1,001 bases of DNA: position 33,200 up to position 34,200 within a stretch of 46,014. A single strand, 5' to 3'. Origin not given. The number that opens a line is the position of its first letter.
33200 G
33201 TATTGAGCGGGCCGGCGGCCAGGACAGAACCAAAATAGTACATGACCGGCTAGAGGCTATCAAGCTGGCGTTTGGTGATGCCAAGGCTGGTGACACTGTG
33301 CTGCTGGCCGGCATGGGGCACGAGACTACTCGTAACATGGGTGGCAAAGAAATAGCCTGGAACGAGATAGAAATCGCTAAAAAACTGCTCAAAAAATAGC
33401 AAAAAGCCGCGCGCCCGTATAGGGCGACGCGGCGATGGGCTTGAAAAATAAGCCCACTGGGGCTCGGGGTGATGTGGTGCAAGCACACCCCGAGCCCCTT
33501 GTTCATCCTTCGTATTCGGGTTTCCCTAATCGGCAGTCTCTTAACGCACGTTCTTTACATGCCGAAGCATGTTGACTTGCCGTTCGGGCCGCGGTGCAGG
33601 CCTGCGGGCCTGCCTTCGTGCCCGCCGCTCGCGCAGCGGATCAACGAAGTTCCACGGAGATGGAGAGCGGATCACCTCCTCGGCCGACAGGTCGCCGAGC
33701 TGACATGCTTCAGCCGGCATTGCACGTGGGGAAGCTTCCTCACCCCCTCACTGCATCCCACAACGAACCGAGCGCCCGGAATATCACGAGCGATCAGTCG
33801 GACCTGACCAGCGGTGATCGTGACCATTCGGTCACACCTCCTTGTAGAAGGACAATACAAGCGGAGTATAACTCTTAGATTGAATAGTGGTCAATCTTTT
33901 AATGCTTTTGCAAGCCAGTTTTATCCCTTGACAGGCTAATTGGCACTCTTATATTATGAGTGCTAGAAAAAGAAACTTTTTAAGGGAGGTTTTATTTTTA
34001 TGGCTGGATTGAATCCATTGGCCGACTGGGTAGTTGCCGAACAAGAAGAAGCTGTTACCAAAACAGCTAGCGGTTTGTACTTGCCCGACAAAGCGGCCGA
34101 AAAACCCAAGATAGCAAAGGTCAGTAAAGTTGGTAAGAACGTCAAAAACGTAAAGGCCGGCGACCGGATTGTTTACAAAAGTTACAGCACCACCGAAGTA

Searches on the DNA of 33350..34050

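Call 100: search_rna_families(source=window, start=33350, end=34050, threshold=evalue, max_evalue=1)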
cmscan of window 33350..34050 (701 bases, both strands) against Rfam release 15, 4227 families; matches with E-value up to 1: 2.
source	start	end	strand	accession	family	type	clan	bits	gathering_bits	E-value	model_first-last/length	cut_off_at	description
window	33399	33506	-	RF02883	BcKCsr2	Gene; sRNA;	-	20.1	40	0.035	1-129/129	no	Burkholderia sRNA 2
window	33491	33558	+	RF02631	Hrs13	Gene; sRNA;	-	15.6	52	0.45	1-82/82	no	Hfq-regulated sRNA 13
